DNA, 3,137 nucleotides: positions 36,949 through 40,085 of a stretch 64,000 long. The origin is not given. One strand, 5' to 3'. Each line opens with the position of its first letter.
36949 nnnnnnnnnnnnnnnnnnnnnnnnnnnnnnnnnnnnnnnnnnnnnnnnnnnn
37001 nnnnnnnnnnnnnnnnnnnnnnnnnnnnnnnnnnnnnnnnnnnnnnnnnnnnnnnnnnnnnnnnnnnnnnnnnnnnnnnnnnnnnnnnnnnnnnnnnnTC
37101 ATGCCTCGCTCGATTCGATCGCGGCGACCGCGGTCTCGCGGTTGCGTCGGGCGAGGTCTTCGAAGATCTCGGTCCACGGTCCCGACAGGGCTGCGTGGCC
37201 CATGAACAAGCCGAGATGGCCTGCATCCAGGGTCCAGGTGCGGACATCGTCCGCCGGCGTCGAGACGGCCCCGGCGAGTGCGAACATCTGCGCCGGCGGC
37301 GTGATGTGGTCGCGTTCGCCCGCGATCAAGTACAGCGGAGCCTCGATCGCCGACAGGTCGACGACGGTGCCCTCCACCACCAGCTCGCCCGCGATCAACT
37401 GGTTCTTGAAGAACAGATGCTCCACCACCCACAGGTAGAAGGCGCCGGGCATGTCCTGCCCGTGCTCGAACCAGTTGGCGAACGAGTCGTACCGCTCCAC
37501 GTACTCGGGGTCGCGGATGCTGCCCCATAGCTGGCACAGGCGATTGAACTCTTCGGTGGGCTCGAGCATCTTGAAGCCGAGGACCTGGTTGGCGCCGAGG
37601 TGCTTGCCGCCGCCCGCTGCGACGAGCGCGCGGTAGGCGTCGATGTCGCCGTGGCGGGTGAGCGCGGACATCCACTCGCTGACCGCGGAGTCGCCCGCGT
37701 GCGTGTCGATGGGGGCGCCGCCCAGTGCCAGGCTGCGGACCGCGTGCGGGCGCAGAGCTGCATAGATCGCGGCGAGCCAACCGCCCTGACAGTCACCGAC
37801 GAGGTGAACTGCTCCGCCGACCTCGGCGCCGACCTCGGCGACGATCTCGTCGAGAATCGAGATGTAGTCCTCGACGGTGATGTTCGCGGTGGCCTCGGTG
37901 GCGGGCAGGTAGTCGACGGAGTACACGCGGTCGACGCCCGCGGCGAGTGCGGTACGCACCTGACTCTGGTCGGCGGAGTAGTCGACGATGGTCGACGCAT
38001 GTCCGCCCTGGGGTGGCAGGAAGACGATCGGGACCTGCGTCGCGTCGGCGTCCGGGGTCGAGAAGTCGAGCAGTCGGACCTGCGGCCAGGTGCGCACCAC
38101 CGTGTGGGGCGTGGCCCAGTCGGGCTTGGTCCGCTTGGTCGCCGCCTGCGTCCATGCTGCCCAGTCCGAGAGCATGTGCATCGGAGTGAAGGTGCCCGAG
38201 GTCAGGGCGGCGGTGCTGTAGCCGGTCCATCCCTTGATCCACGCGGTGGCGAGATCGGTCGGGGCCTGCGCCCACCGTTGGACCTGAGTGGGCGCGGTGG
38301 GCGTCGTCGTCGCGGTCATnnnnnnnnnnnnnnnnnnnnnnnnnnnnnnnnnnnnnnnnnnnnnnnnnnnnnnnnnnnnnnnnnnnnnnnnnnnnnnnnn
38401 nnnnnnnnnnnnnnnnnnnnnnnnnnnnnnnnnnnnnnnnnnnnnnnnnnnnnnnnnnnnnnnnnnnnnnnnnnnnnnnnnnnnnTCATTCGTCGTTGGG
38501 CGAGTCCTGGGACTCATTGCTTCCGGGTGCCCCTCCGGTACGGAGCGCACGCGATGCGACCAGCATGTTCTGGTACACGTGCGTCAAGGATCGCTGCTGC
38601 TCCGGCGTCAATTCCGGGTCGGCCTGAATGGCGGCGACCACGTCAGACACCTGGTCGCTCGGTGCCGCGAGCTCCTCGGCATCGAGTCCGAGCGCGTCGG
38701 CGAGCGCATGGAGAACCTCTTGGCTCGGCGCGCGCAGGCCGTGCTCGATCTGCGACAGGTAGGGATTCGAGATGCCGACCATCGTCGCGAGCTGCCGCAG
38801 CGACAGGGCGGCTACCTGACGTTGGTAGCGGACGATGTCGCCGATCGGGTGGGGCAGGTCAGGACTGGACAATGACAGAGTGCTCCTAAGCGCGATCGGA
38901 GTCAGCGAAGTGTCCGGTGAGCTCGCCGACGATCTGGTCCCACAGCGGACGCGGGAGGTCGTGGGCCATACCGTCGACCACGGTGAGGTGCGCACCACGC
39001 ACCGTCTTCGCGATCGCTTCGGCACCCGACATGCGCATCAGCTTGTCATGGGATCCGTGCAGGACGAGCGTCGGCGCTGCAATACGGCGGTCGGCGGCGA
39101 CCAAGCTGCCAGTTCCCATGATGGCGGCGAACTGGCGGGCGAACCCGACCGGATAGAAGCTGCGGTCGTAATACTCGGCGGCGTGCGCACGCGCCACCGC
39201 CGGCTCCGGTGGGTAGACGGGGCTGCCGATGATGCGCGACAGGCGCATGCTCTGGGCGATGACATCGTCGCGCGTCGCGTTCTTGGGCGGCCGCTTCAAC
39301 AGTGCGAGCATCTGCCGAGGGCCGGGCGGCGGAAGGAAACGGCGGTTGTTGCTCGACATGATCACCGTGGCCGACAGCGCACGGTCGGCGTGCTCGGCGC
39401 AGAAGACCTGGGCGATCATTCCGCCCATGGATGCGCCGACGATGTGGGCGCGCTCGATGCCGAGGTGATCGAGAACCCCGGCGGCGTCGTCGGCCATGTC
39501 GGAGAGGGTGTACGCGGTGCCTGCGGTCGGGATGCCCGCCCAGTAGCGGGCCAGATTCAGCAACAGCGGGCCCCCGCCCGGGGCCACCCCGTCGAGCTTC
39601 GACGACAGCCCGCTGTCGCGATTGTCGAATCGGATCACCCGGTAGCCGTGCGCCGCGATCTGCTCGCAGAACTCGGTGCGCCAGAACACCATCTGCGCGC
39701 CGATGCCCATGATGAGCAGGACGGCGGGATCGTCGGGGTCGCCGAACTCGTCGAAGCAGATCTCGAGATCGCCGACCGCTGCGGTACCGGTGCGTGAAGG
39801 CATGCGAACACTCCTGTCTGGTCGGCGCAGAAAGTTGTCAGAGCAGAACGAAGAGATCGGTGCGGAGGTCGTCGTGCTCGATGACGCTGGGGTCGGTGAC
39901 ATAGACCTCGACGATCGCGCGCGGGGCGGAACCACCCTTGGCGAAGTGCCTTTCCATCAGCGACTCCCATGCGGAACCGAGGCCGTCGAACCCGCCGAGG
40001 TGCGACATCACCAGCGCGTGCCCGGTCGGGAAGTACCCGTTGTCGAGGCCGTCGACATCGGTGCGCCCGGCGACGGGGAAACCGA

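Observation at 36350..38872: Second MLDSR-like regulator heading a PHA-type enzyme and 3-hydroxybutyrate dehydrogenase: a possible storage-carbon regulon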

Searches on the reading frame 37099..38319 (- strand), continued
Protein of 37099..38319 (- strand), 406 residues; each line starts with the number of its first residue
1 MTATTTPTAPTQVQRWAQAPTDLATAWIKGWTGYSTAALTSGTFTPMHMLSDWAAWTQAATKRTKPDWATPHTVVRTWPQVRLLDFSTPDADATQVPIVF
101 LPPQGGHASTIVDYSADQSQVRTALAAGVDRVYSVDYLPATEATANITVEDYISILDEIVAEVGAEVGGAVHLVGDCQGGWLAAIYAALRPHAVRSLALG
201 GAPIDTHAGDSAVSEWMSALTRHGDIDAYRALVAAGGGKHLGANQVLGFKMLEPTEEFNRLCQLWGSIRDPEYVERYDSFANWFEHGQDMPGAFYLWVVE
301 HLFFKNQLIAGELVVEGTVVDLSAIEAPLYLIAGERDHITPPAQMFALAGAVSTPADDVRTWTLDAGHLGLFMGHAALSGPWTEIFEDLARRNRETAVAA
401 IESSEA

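Call 55: search_protein_families(library=ncbifam, proteins=[L010:5030-6100:-, L010:6221-7129:-, L010:7126-9021:-, L010:1617-2861:+, L040:5796-7058:-, L004:6058-7275:+, L058:6251-8176:-, L053:1646-3481:+], max_evalue=1e-10)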
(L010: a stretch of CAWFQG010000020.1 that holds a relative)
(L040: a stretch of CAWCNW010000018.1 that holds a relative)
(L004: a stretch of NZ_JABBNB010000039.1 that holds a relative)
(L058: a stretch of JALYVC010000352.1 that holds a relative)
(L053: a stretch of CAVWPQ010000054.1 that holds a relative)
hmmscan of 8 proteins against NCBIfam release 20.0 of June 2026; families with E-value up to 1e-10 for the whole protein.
L010:5030-6100:- (356 aa): 4 families
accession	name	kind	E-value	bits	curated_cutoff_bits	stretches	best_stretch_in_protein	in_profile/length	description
NF045644.1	TransRegBhcR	equivalog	1.6e-21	76.8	350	1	103-317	27-236/267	HTH-type transcriptional regulator BhcR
TIGR02431.1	pcaR_pcaU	subfamily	1.6e-18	66.9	284.75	1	116-317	24-218/248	beta-ketoadipate pathway transcriptional regulators, PcaR/PcaU/PobR family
NF011671.1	PRK15090.1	equivalog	7.9e-14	51.5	275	1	99-318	11-225/256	DNA-binding transcriptional regulator KdgR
NF008601.2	PRK11569.1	equivalog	2.1e-11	43.5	380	1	85-316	14-242/276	glyoxylate bypass operon transcriptional repressor IclR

L010:6221-7129:- (302 aa): 4 families
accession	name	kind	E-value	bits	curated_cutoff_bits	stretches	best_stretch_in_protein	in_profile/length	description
NF045644.1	TransRegBhcR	equivalog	4.6e-21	75.3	350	1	55-265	30-235/267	HTH-type transcriptional regulator BhcR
TIGR02431.1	pcaR_pcaU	subfamily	3.6e-18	65.8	284.75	1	56-268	14-220/248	beta-ketoadipate pathway transcriptional regulators, PcaR/PcaU/PobR family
NF011671.1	PRK15090.1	equivalog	1.1e-14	54.2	275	1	48-270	11-228/256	DNA-binding transcriptional regulator KdgR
NF008601.2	PRK11569.1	equivalog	4.7e-11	42.4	380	1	60-263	41-240/276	glyoxylate bypass operon transcriptional repressor IclR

L010:7126-9021:- (631 aa): 119 families (the best 25 are shown)
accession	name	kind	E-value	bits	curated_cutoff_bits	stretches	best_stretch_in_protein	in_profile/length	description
TIGR02868.1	CydC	equivalog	7.5e-162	539.6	329.05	1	51-582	2-530/530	thiol reductant ABC exporter subunit CydC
NF008364.0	PRK11160.1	equivalog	8.2e-106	354.8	630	1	65-618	19-571/575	heme ABC transporter ATP-binding protein/permease CydC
TIGR02204.1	MsbA_rel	hypoth_equivalog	1.2e-70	238.8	780.4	1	100-617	60-570/576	ABC transporter, permease/ATP-binding protein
TIGR02203.1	MsbA_lipidA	equivalog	2.7e-66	224.2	602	1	51-618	3-565/572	lipid A export permease/ATP-binding protein MsbA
TIGR02857.1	CydD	equivalog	4.1e-66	224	435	1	72-594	10-529/529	thiol reductant ABC exporter subunit CydD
TIGR03375.1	type_I_sec_LssB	subfamily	7.7e-59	199.6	693.1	1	259-608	350-688/696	type I secretion system permease/ATPase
NF010178.0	PRK13657.1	equivalog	1.7e-55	188.6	733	1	398-621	346-569/588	glucan ABC transporter ATP-binding protein/ permease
NF052233.1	CphA_assoc_ABC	equivalog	8e-54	183.2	880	1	348-622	475-743/766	cyanophycin metabolism-associated ABC transporter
NF008379.0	PRK11174.1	equivalog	1.7e-53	182.2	684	1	402-622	365-584/588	heme ABC transporter permease/ATP-binding protein CydD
TIGR03796.1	NHLM_micro_ABC1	equivalog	1.4e-51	175.5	853.3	1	101-617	193-707/710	NHLP family bacteriocin export ABC transporter peptidase/permease/ATPase subunit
NF008381.0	PRK11176.1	equivalog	3.5e-51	174.3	867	1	401-620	357-577/582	lipid A ABC transporter ATP-binding protein/permease MsbA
NF045513.1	HepA_fam_ABC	equivalog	1e-50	172.8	725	1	111-613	104-600/610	heterocyst formation ABC transporter subunit HepA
TIGR01846.1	type_I_sec_HlyB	subfamily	3.1e-49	167.9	725.55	1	307-621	382-691/694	type I secretion system permease/ATPase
TIGR00958.1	3a01208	subfamily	1.3e-47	162.5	874.6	1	45-617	144-709/711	antigen peptide transporter 2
TIGR01842.1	type_I_sec_PrtD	subfamily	5.4e-46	157.2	510.15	1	306-608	244-540/544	type I secretion system permease/ATPase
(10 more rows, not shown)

L010:1617-2861:+ (414 aa): 1 family
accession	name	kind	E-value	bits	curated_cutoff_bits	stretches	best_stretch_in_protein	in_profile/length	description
TIGR00383.1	corA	equivalog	2.3e-23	83.1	200.75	1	115-414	28-320/320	magnesium/cobalt transporter CorA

L040:5796-7058:- (420 aa): 18 families
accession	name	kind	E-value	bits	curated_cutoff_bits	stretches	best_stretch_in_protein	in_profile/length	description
NF052270.1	Staph_DH_FadE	equivalog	1.7e-105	353.1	600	1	37-418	12-398/400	acyl-CoA dehydrogenase FadE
NF042972.1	AcrlCoAredClosAcrC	equivalog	5.6e-65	219.4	640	1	45-414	4-377/378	acryloyl-CoA reductase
NF045552.1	GlutCoADH_Des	equivalog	1.4e-53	182.5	470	1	48-416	7-382/387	glutaryl-CoA dehydrogenase Acd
NF058590.1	AcCoDHFadEBacil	equivalog_domain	2e-52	178.5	600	1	44-409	19-406/586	acyl-CoA dehydrogenase FadE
NF053553.1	prodigi_MBC_PigA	equivalog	1e-42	146.6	500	1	45-413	4-379/381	prodigiosin MBC biosynthesis dehydrogenase PigA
NF042439.1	SulpropCoADesulf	equivalog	1.2e-42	146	600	1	56-413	3-370/379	3-sulfinopropanoyl-CoA desulfinase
NF043006.1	CyhCrbnylCoADH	equivalog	2.4e-42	145.3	650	1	140-414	99-376/380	cyclohexane-1-carbonyl-CoA dehydrogenase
NF045652.1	ProlPCPDhRedW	equivalog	3.1e-40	138.2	650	1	80-412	37-372/376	L-prolyl-[peptidyl-carrier protein] dehydrogenase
NF008997.0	PRK12341.1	equivalog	3.7e-38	131.6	537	1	53-413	12-376/382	acyl-CoA dehydrogenase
TIGR03207.1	cyc_hxne_CoA_dh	equivalog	1.6e-33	116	575.35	1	50-412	5-370/372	cyclohexanecarboxyl-CoA dehydrogenase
NF002885.1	PRK03354.1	equivalog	1.4e-30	106.6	540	1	125-413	84-373/378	crotonobetainyl-CoA dehydrogenase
NF007000.1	PRK09463.1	subfamily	1.2e-23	83.4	600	1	45-381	42-400/726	acyl-CoA dehydrogenase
NF009586.0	PRK13026.1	subfamily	1.3e-19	70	608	1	138-380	171-434/777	acyl-CoA dehydrogenase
TIGR03203.1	pimD_small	equivalog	2.1e-18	66.6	652.7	1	141-395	100-361/378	pimeloyl-CoA dehydrogenase small subunit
TIGR03204.1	pimC_large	equivalog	1.2e-14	54.1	623.85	1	131-347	91-308/395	pimeloyl-CoA dehydrogenase large subunit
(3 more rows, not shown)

L004:6058-7275:+ (405 aa): 36 families (the best 25 are shown)
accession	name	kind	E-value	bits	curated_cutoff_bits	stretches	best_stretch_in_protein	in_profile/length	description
NF005077.0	PRK06504.1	subfamily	1.3e-132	442.7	590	1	14-405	3-390/390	acetyl-CoA C-acetyltransferase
NF005865.0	PRK07801.1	equivalog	3.4e-130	434.7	591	1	13-405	2-382/382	acetyl-CoA C-acetyltransferase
TIGR01930.1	AcCoA-C-Actrans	subfamily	4.1e-122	407.8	240.55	1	17-403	1-385/385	acetyl-CoA C-acyltransferase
NF005889.0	PRK07850.1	equivalog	2.6e-107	359.2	515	1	14-405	3-387/387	steroid 3-ketoacyl-CoA thiolase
NF006090.0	PRK08242.1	equivalog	1.9e-102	343.4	514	2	254-405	251-402/402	acetyl-CoA C-acetyltransferase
NF006510.0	PRK08947.1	equivalog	4.2e-95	318.9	519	1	13-405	2-387/387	acetyl-CoA C-acyltransferase FadA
NF005805.0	PRK07661.1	equivalog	4.3e-91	305.7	633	1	13-403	2-389/391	acetyl-CoA C-acetyltransferase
NF006553.0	PRK09052.1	equivalog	1.3e-89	301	567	1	13-405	6-399/399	acetyl-CoA C-acyltransferase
NF004853.0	PRK06205.1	subfamily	5.2e-88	295.8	551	1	13-404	2-402/404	acetyl-CoA C-acetyltransferase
TIGR02445.1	fadA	equivalog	3.6e-87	292.9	591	1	15-404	2-384/385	acetyl-CoA C-acyltransferase FadA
NF005033.0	PRK06445.1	equivalog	8.1e-87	291.9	511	1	36-405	32-395/395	acetyl-CoA C-acetyltransferase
NF006551.0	PRK09050.1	subfamily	1.4e-86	291.1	605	2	172-405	166-401/401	3-oxoadipyl-CoA thiolase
NF006552.0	PRK09051.1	subfamily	1.7e-86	290.9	565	1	11-405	2-395/395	beta-ketothiolase BktB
TIGR02430.1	pcaF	equivalog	2.2e-86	290.4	597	2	172-405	165-400/400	3-oxoadipyl-CoA thiolase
NF042999.1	bketothiol_BktB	equivalog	3.8e-83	279.9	725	1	12-405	2-394/394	beta-ketothiolase BktB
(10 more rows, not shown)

L058:6251-8176:- (641 aa): 98 families (the best 25 are shown)
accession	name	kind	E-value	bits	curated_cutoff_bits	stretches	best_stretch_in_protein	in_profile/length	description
NF006020.0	PRK08162.1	subfamily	6.3e-198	658.5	677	1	108-630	15-537/545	acyl-CoA synthetase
NF004837.0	PRK06187.1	subfamily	3.4e-150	500.8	476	1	117-636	13-527/531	long-chain-fatty-acid--CoA ligase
NF006182.0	PRK08316.1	subfamily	5.8e-110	368.2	663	1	117-630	16-516/523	fatty acyl-CoA synthetase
NF005801.1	PRK07656.1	equivalog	6.6e-96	321.9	657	1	117-628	6-500/500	FadD3 family acyl-CoA ligase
NF005426.0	PRK07008.1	equivalog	2e-95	320.5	822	1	136-630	42-534/545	3-(methylthio)propionyl-CoA ligase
NF004674.0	PRK06018.1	subfamily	3.5e-91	306.6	766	1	136-630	38-533/544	long-chain-fatty-acid--CoA ligase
NF006181.0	PRK08314.1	subfamily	2.9e-87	293.2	705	1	116-635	28-558/563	long-chain-fatty-acid--CoA ligase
NF009233.0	PRK12583.1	subfamily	4.7e-85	286.1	832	1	118-630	24-549/558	fatty acid CoA ligase family protein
NF005857.1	PRK07786.1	exception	6.2e-84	282.3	733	1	118-630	15-511/513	fatty-acid--CoA ligase FadD5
NF004808.0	PRK06155.1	equivalog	3.2e-82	276.5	722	1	116-631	25-522/542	ATP-dependent acyl-CoA ligase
NF005676.0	PRK07470.1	equivalog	3.3e-82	276.8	774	1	116-630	24-528/544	acyl-CoA synthetase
NF005307.0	PRK06839.1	equivalog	4.4e-82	276.3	748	1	118-629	8-491/496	o-succinylbenzoate--CoA ligase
NF002966.0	PRK03640.1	equivalog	8.4e-81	272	556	2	276-630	139-479/483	o-succinylbenzoate--CoA ligase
NF004114.0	PRK05605.1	equivalog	9.8e-81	271.8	766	2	277-630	220-568/575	long-chain-fatty-acid--CoA ligase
NF005714.0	PRK07529.1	subfamily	9e-80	268.8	632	1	134-632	60-577/640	acyl-CoA synthetase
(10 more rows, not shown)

L053:1646-3481:+ (611 aa): 0 families

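Call 64: find_homologous_proteins(query=L004:1862-3562:+, max_evalue=1e-50)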
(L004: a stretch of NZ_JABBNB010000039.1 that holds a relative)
Query L004:1862-3562:+ (566 aa): 7563 proteins with E <= 1e-50 among 8000 candidates; the best 120 are listed.
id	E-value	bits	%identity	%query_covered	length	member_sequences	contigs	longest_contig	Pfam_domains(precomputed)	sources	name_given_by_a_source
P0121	0.0e+0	1301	100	100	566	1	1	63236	PF07167.20,PF00561.27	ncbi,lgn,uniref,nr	ncbi:alpha/beta fold hydrolase [Gordonia sp. TBRC 11910]|uniref:Alpha/beta fold hydrolase n=1 Tax=Go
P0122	4.7e-234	796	63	98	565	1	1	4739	PF07167.20,PF00561.27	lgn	-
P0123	3.8e-230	783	62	98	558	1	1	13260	PF07167.20,PF00561.27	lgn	-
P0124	3.9e-229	780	62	98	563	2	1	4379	PF07167.20,PF00561.27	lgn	-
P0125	1.6e-226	772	61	97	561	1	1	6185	PF07167.20,PF00561.27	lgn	-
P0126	1.3e-225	768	62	97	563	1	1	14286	PF07167.20,PF00561.27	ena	-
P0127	7.1e-225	766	61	98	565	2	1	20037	PF07167.20,PF00561.27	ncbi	-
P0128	3.2e-224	764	60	98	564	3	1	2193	PF07167.20,PF00561.27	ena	-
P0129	1.9e-222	758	61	98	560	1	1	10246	PF07167.20,PF00561.27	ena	-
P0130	3.0e-222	757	60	98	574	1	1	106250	PF07167.20,PF00561.27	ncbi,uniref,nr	ncbi:PHA/PHB synthase family protein [Flexivirga caeni]|uniref:Alpha/beta fold hydrolase n=1 Tax=Fle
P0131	9.9e-222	756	60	98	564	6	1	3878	PF07167.20,PF00561.27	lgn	-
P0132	4.4e-218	744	59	98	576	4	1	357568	PF07167.20,PF00561.27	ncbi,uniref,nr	ncbi:PHA/PHB synthase family protein [Millisia brevis]|uniref:PHA/PHB synthase family protein n=1 Ta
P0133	8.8e-217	739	58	98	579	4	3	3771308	PF07167.20,PF00561.27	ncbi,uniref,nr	ncbi:PHA/PHB synthase family protein [Ornithinimicrobium cryptoxanthini]|uniref:Alpha/beta fold hydr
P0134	5.9e-213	727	58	98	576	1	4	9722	PF07167.20,PF00561.27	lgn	-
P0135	7.1e-213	726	59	98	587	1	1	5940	PF07167.20,PF00561.27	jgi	jgi:polyhydroxyalkanoate synthase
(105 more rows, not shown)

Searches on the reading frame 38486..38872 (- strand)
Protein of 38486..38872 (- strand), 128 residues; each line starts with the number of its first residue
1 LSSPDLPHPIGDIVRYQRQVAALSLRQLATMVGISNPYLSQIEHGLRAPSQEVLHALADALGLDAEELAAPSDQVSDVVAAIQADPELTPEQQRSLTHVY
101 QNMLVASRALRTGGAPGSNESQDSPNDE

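Call 3: search_protein_families(library=pfam, proteins=[window:38486-38872:-], max_evalue=0.01)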
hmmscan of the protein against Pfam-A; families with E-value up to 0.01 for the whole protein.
window:38486-38872:- (128 aa): 5 families
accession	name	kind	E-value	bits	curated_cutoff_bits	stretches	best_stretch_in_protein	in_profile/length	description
PF01381.28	HTH_3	-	2.2e-13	50.4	23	1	18-68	5-55/55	Helix-turn-helix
PF13560.12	HTH_31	-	2.1e-12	47.6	27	1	14-69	6-62/64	Helix-turn-helix domain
PF12844.13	HTH_19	-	4e-06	27.1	30.2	1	21-69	11-59/64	Helix-turn-helix domain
PF13413.12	HTH_25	-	4.4e-05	23.7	24.6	1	15-68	3-62/62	Helix-turn-helix domain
PF13443.12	HTH_26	-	0.00018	22.1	22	1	24-69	12-58/63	Cro/C1-type HTH DNA-binding domain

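Call 14: search_protein_families(library=ncbifam, proteins=[window:38486-38872:-], max_evalue=0.01)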
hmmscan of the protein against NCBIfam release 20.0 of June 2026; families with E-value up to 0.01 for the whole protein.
window:38486-38872:- (128 aa): 12 families
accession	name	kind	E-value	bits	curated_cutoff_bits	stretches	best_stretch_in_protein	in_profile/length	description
NF006015.0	PRK08154.1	subfamily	6.7e-11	41.9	204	1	9-107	30-129/314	anaerobic benzoate catabolism transcriptional regulator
NF038139.1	Reg_Aceta_RamB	equivalog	3.8e-08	32.4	700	1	11-90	4-84/465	acetate metabolism transcriptional regulator RamB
NF041677.1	trans_regClgR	equivalog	9.5e-08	32.1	170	1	9-68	8-67/113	transcriptional regulator ClgR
NF046032.1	TransRegSlrRBacil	equivalog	1.9e-07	31.3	250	1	10-68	2-61/149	HTH-type transcriptional regulator SlrR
NF041951.1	phage_RstR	subfamily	4.5e-07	30.1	80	1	14-108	7-104/108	RstR family transcriptional repressor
TIGR03070.1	couple_hipB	subfamily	5e-06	26.4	71.65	1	10-64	3-57/58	type II toxin-antitoxin system Y4mF family antitoxin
NF007257.0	PRK09706.1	subfamily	1.1e-05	25.2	101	1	10-100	6-96/135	transcriptional repressor DicA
NF041493.1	MobT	equivalog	0.00019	20.4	600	1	16-61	3-48/383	MobT family relaxase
NF047948.1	male_kill_WMK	equivalog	0.00094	18.7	300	1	10-70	6-66/300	WO male-killing family protein Wmk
TIGR00270.2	TIGR00270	equivalog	0.0012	18.7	110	1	12-64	78-130/159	multiprotein bridging factor aMBF1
NF003162.0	PRK04140.1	equivalog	0.0012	17.9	263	1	11-73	128-187/317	transcriptional regulator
NF010465.0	PRK13890.1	equivalog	0.0032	17.6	96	1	23-83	19-79/121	conjugal transfer protein TrbA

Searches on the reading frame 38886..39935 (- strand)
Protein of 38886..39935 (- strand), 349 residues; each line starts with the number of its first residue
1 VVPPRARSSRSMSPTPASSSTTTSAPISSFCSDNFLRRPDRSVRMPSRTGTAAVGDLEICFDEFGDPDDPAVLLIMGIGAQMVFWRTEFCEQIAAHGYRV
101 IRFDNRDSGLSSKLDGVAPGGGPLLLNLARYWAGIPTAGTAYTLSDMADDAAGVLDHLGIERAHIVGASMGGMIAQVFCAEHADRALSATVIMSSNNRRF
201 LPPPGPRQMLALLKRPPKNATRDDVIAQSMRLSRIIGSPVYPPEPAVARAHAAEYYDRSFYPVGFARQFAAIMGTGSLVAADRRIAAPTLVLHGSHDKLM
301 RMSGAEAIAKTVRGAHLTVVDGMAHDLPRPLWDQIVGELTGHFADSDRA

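Call 3: search_protein_families(library=pfam, proteins=[window:38886-39935:-], max_evalue=0.01)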
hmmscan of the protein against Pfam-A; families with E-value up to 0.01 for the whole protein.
window:38886-39935:- (349 aa): 4 families
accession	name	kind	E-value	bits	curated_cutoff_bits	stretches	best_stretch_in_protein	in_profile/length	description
PF00561.26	Abhydrolase_1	-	4e-23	82.8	25.8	1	70-325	1-238/245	alpha/beta hydrolase fold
PF12146.15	Hydrolase_4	-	1.6e-17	64.1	27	1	70-327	5-234/239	Serine aminopeptidase, S33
PF12697.13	Abhydrolase_6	-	2.6e-12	48.3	26.3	1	82-327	11-205/217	Alpha/beta hydrolase family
PF20408.4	Abhydrolase_11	-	0.0028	17.9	27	0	162-185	77-100/193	Alpha/beta hydrolase domain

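Call 55: search_protein_families(library=ncbifam, proteins=[window:38886-39935:-], max_evalue=1e-10)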
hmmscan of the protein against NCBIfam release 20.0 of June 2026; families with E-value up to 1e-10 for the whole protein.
window:38886-39935:- (349 aa): 13 families
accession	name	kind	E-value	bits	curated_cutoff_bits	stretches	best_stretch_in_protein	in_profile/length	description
NF052610.1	macro_16_ester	equivalog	4.4e-51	173.9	420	2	140-342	73-279/281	alpha/beta fold macrolide esterase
NF053683.1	esterase_mleBRB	exception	2.2e-46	158.7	585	2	140-342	73-275/280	BRB family alpha/beta fold macrolide esterase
NF053684.1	esterase_mleBCA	exception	2e-42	145.3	570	2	140-342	73-280/281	BCA family alpha/beta fold macrolide esterase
NF041759.1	mac_hydro_EstT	equivalog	6e-41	140.4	450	1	55-113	8-66/278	macrolide hydrolase EstT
NF053693.1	esterase_mleCBF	exception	8.4e-38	130.3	564.5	2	140-337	73-272/279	CBF family alpha/beta fold macrolide esterase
NF033124.1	estX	equivalog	4.8e-28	98.1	600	2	140-339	73-275/280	macrolide esterase EstX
NF051488.1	bifunc_PcaDC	exception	3.7e-25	88.9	390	1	67-345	10-252/375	bifunctional 3-oxoadipate enol-lactonase/4-carboxymuconolactone decarboxylase PcaDC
TIGR02427.1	protocat_pcaD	equivalog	2.9e-22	79.3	255.85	1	139-195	57-113/251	3-oxoadipate enol-lactonase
NF051487.1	bifunc_PcaCD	exception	9.9e-15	54.5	430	1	139-325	216-393/413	bifunctional 4-carboxymuconolactone decarboxylase/3-oxoadipate enol-lactonase PcaCD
NF058673.1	LipAdnlyCyLipJMY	equivalog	1.1e-12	47.5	800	0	146-322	88-261/449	bifunctional lipase/adenylate cyclase LipJ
NF011457.0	PRK14875.1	equivalog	2.3e-12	46.6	307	0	142-194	179-231/372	acetoin dehydrogenase dihydrolipoyllysine-residue acetyltransferase subunit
TIGR02240.1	PHA_depoly_arom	equivalog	9.2e-11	41.6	250.6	0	135-322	65-243/276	poly(3-hydroxyalkanoate) depolymerase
TIGR03611.1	RutD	equivalog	9.8e-11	41.5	238.5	0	140-192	59-111/258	pyrimidine utilization protein D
